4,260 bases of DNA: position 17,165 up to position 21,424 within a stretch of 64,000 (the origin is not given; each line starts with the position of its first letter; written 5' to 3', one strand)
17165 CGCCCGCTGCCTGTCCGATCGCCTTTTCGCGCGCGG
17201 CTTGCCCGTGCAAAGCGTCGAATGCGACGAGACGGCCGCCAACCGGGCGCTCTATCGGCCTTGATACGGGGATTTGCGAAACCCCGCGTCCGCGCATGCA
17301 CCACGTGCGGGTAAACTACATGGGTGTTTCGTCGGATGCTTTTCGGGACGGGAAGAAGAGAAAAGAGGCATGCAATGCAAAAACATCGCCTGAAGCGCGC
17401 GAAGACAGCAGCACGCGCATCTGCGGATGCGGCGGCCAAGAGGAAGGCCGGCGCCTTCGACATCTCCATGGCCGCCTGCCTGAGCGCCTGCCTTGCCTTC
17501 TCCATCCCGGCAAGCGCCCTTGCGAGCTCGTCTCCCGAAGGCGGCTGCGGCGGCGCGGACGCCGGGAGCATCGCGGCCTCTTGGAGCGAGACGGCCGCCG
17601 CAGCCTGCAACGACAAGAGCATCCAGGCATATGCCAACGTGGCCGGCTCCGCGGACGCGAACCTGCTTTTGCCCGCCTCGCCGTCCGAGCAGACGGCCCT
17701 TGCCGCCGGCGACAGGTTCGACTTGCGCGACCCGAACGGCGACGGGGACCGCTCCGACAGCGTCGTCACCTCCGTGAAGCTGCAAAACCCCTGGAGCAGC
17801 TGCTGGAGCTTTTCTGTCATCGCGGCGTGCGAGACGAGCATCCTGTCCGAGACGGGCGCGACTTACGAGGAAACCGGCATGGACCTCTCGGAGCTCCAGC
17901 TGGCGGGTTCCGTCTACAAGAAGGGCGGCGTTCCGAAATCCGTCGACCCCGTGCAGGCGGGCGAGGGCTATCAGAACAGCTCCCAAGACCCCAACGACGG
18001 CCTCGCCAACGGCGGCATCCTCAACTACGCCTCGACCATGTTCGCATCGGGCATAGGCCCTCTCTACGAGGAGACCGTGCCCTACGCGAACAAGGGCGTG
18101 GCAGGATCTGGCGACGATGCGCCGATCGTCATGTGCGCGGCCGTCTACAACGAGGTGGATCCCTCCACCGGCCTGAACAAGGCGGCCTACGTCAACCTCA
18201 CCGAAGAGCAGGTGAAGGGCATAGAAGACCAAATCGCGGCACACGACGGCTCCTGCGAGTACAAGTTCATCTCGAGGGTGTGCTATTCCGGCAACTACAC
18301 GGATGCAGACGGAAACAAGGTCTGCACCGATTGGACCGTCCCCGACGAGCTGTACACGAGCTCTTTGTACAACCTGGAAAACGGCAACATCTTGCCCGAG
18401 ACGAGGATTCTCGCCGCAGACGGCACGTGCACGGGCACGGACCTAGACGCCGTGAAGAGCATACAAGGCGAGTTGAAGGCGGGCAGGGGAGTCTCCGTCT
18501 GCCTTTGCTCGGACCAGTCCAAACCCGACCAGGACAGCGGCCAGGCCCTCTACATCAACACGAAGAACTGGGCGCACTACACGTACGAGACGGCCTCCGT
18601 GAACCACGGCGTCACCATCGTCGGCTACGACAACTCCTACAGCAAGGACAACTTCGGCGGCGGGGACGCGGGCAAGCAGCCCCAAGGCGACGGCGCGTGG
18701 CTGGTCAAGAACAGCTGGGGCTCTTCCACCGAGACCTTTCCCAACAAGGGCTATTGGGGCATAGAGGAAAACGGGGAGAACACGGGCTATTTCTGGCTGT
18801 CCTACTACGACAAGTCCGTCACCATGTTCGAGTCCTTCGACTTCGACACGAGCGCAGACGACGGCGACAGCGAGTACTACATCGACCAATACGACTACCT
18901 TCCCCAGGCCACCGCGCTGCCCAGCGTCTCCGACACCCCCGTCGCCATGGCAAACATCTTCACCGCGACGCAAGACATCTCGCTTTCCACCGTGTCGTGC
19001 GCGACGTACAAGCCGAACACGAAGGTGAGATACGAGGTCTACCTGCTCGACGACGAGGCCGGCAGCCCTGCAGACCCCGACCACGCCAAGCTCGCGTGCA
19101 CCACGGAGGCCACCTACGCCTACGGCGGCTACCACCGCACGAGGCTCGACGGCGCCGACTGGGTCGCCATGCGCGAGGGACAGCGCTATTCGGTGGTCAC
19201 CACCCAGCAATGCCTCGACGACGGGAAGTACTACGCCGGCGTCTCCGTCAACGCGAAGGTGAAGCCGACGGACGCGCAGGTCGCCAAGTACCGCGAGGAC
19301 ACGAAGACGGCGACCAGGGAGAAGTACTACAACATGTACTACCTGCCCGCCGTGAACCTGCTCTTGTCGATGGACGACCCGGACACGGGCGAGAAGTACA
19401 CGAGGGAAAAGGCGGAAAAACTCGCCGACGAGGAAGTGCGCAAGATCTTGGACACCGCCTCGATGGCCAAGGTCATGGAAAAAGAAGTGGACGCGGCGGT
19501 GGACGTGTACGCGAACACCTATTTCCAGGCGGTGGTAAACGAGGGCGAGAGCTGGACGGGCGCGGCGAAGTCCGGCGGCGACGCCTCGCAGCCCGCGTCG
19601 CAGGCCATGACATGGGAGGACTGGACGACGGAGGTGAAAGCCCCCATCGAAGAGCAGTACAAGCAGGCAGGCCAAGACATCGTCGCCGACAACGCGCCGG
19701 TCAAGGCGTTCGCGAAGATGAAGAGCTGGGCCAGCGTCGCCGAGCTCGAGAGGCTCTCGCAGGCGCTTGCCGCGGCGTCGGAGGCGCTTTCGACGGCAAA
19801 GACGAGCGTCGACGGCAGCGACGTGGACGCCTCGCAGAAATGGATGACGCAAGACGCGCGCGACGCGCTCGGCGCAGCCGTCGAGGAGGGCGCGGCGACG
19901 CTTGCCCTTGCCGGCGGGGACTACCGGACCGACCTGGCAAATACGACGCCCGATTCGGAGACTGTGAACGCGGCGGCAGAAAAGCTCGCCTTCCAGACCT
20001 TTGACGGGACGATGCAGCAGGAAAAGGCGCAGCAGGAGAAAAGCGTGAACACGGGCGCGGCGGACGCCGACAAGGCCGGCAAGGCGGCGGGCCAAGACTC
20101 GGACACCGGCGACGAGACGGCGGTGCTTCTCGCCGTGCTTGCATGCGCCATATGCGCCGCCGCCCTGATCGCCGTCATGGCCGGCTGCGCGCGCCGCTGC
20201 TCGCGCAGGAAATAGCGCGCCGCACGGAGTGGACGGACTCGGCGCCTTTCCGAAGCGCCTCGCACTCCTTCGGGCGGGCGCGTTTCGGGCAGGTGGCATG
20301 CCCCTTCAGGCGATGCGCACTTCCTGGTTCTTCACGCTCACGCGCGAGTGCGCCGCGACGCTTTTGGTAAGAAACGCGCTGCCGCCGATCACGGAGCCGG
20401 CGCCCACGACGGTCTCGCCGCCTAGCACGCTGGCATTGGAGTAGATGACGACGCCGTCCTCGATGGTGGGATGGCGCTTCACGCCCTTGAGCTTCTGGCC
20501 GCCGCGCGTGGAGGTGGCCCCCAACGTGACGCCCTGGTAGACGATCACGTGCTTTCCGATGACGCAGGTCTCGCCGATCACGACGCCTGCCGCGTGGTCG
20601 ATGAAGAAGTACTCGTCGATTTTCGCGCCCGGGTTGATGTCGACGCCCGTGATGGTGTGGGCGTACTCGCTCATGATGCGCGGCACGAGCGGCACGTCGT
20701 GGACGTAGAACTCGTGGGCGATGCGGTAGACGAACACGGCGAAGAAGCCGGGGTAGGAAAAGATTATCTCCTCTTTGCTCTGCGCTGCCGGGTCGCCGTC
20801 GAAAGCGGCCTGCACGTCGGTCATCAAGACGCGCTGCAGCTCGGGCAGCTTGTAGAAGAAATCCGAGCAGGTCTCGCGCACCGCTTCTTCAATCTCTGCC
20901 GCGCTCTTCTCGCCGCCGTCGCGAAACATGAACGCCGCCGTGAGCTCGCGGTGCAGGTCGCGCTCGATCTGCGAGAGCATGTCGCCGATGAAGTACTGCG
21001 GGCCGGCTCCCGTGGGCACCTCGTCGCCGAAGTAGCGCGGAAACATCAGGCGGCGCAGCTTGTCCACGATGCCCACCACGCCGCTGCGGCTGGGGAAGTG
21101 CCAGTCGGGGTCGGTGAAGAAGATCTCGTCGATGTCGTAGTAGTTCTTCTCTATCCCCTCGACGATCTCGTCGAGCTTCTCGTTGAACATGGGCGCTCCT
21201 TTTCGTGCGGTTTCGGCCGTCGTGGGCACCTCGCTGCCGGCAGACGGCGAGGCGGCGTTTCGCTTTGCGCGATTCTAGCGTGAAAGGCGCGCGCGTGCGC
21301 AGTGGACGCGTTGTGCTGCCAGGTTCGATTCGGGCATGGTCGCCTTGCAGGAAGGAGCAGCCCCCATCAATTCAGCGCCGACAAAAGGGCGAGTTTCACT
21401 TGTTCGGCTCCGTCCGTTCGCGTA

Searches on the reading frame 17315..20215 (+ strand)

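Call 22: search_protein_families(library=pfam, proteins=[window:17315-20215:+], max_evalue=0.00001)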
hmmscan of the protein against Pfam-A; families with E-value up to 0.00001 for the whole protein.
window:17315-20215:+ (966 aa): 2 families
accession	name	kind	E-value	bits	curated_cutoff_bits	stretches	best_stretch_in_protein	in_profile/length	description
PF18560.7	Lectin_like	-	1.6e-10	41.8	27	1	525-633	3-103/156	Lectin like domain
PF00112.29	Peptidase_C1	-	1.5e-08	35.4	20.7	0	423-488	160-207/220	Papain family cysteine protease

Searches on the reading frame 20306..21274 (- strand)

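Call 22: search_protein_families(library=pfam, proteins=[window:20306-21274:-], max_evalue=0.00001)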
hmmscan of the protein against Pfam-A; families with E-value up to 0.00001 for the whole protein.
window:20306-21274:- (322 aa): 1 family
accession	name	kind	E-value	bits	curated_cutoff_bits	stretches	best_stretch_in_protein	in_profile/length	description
PF00132.30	Hexapep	-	1.9e-06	27.7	27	0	268-303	1-35/36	Bacterial transferase hexapeptide (six repeats)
